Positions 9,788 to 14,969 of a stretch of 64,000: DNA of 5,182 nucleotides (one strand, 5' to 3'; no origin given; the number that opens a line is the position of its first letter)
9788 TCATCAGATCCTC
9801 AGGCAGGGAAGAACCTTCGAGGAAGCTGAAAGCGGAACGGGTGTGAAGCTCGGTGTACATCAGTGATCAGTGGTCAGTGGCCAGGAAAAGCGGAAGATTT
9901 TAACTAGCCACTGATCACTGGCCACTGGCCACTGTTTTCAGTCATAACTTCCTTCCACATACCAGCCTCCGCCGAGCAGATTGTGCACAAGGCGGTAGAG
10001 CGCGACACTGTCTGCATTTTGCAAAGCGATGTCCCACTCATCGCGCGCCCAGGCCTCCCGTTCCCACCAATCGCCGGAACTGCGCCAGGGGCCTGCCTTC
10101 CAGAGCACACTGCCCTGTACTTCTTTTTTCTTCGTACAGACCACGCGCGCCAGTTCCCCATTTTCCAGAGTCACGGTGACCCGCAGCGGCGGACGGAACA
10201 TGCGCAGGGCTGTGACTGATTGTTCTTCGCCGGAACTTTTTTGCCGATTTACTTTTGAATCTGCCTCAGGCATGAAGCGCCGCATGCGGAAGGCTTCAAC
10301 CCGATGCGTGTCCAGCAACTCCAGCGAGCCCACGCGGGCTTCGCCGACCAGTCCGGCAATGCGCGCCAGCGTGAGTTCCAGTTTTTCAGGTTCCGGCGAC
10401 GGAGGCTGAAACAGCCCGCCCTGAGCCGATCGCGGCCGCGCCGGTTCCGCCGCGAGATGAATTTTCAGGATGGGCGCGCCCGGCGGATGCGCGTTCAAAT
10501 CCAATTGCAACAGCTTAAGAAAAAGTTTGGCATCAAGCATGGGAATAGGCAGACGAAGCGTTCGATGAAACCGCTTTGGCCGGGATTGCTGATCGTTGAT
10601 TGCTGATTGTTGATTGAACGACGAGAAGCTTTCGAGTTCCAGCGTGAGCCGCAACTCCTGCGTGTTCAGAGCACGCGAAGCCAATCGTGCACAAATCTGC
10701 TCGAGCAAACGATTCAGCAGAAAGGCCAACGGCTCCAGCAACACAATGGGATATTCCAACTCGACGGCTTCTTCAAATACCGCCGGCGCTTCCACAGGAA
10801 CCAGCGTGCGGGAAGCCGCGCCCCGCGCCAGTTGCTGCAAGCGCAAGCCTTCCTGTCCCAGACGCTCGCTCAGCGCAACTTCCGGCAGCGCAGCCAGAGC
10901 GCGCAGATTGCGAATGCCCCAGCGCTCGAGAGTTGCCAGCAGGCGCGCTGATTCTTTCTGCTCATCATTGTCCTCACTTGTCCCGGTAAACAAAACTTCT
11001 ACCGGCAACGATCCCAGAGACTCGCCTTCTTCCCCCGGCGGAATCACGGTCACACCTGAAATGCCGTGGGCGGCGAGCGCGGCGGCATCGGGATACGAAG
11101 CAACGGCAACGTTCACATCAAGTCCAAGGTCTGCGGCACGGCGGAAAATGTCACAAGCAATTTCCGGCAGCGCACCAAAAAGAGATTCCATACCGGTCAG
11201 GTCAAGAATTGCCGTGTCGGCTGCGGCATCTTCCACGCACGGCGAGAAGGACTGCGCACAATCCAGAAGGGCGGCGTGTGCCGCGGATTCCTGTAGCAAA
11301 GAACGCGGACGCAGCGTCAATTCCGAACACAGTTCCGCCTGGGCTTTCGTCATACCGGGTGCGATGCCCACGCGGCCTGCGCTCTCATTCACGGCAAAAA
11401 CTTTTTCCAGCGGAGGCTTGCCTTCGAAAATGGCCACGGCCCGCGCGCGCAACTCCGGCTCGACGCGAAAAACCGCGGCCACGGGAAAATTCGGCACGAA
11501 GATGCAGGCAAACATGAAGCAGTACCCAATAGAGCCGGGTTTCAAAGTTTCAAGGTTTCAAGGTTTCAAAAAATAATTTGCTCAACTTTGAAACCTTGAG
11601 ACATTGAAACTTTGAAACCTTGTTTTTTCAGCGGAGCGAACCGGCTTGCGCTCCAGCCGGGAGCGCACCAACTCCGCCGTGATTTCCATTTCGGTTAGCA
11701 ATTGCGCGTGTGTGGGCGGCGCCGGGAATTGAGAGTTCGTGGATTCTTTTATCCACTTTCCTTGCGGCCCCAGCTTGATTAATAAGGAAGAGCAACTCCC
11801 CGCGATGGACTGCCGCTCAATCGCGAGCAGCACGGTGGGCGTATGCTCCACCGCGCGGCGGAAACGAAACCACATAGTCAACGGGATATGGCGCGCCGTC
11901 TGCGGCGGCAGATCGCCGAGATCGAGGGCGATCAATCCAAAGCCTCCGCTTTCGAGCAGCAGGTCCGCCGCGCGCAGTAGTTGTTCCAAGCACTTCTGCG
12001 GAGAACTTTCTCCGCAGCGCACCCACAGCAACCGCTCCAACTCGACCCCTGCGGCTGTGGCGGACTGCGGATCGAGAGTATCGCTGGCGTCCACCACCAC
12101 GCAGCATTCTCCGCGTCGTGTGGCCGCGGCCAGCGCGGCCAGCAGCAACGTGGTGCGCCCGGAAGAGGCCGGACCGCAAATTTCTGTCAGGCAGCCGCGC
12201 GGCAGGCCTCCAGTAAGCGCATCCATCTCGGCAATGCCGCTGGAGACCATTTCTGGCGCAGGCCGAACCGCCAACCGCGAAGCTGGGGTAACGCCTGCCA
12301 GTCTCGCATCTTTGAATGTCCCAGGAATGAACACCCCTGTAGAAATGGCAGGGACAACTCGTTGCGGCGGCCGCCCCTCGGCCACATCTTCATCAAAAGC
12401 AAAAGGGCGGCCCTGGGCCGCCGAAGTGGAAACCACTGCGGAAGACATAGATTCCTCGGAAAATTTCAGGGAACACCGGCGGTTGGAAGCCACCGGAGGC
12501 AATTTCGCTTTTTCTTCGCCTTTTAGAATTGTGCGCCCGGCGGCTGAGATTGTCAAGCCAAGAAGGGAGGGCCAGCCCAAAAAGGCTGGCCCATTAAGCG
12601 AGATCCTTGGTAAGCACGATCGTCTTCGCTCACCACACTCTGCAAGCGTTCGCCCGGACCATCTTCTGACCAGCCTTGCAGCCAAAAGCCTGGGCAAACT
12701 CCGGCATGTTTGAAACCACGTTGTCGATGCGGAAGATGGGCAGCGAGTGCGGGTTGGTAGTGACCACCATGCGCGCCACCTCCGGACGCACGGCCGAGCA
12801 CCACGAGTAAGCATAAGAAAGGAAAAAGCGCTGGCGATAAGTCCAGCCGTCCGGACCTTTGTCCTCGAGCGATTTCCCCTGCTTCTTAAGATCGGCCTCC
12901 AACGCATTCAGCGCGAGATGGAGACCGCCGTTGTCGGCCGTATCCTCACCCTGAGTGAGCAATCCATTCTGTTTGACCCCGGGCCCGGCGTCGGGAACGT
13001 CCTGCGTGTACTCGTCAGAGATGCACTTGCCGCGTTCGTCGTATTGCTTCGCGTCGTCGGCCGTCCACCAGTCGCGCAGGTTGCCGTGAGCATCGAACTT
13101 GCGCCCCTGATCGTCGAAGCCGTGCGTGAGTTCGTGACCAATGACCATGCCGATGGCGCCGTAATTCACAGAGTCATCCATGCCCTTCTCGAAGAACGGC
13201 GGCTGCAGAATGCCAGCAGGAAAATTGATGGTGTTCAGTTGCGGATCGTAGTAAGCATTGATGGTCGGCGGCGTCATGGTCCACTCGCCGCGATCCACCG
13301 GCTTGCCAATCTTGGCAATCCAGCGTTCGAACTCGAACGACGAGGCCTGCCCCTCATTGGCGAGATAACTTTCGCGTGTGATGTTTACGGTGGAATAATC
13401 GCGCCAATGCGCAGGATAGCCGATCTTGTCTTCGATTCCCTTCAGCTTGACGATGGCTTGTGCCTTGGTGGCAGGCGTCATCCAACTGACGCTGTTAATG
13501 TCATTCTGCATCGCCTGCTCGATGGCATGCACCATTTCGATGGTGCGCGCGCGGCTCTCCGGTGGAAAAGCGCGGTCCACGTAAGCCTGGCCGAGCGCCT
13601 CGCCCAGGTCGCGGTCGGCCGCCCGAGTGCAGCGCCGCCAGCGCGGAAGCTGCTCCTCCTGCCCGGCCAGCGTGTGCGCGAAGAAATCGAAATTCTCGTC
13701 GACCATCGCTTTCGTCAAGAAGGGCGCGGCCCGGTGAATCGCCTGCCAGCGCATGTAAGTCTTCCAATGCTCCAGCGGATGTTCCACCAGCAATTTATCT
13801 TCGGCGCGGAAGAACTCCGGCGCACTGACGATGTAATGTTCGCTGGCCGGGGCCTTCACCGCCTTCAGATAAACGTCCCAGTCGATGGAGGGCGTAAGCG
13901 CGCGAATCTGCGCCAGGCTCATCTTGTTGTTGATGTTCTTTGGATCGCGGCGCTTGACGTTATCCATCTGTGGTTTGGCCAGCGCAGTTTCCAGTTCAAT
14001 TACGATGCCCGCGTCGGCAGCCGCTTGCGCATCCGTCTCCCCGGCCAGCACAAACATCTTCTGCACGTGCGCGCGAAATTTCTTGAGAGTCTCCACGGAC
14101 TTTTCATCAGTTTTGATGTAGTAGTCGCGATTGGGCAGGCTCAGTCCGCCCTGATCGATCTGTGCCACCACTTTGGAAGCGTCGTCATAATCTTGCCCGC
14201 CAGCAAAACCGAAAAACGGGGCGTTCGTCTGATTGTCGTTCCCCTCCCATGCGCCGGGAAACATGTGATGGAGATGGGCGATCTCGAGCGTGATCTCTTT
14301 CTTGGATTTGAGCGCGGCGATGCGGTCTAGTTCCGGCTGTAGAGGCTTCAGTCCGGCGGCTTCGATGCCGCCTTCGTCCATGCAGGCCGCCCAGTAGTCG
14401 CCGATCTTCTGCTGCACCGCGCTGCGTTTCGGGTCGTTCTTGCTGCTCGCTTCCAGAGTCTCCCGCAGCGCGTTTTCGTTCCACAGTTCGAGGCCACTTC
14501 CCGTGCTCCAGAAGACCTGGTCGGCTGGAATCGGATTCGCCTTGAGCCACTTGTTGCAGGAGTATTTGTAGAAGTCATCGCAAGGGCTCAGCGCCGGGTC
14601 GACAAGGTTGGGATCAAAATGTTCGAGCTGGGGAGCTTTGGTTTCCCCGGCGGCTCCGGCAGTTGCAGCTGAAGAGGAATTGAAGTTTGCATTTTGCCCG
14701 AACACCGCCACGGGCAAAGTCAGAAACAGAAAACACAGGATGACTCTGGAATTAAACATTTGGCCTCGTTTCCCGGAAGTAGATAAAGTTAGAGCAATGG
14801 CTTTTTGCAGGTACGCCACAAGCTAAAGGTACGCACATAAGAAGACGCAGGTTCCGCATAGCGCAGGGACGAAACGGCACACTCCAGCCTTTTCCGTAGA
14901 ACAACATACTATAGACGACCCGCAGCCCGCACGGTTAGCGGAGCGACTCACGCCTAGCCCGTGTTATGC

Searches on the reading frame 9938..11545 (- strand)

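Call 6: search_protein_families(library=pfam, proteins=[window:9938-11545:-])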
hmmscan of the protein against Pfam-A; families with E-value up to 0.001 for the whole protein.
window:9938-11545:- (535 aa): 1 family
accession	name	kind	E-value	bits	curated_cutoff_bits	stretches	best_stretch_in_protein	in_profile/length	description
PF00817.25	IMS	-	5.7e-17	62.4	23.2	1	15-159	1-147/148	impB/mucB/samB family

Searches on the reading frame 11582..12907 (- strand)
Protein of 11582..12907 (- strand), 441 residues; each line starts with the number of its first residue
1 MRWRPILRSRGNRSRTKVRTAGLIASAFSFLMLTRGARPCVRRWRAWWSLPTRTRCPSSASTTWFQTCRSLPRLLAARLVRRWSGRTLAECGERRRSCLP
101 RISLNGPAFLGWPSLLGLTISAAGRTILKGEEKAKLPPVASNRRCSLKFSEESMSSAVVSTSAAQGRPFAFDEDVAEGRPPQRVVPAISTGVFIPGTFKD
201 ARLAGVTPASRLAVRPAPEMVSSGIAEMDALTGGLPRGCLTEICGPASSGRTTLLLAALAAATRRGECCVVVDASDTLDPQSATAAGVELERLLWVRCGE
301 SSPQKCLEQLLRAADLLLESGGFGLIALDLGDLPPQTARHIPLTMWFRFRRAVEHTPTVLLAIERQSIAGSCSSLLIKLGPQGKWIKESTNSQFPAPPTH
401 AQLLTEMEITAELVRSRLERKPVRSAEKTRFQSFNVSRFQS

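Call 6: search_protein_families(library=pfam, proteins=[window:11582-12907:-])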
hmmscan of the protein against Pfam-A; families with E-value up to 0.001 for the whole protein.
window:11582-12907:- (441 aa): 2 families
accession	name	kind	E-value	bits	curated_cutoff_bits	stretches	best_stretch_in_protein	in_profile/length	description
PF00154.27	RecA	-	1.5e-17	64.4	27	1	219-329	31-137/262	recA bacterial DNA recombination protein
PF06745.19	ATPase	-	0.00014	21.7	26.6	1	221-273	1-55/231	KaiC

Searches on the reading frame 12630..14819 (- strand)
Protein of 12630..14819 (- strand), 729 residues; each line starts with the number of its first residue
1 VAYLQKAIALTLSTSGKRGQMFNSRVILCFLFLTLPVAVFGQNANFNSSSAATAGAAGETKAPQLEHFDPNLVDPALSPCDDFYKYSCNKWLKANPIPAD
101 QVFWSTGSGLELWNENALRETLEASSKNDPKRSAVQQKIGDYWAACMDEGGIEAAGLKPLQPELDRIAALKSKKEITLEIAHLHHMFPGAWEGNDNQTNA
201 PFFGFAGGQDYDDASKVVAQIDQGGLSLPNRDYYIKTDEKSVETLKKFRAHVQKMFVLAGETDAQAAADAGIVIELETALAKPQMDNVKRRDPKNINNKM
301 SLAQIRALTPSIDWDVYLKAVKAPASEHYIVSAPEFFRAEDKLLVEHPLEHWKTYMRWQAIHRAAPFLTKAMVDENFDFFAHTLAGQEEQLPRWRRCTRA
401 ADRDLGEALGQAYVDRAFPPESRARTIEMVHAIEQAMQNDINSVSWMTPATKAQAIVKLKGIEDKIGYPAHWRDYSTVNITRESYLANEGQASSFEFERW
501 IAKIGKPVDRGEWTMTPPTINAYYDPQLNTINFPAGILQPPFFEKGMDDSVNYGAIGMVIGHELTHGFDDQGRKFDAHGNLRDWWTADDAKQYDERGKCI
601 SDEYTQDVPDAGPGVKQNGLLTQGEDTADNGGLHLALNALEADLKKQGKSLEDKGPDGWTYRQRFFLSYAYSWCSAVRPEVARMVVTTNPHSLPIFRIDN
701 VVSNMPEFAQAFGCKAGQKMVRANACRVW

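Call 75: search_protein_families(library=pfam, proteins=[window:12630-14819:-], max_evalue=0.00001)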
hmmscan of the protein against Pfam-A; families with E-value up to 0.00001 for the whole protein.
window:12630-14819:- (729 aa): 2 families
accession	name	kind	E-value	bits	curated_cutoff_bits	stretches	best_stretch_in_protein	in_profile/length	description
PF05649.18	Peptidase_M13_N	-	1.9e-119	399.9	32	1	79-469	1-381/381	Peptidase family M13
PF01431.27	Peptidase_M13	-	3.6e-66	223.2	24.5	1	521-728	1-205/205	Peptidase family M13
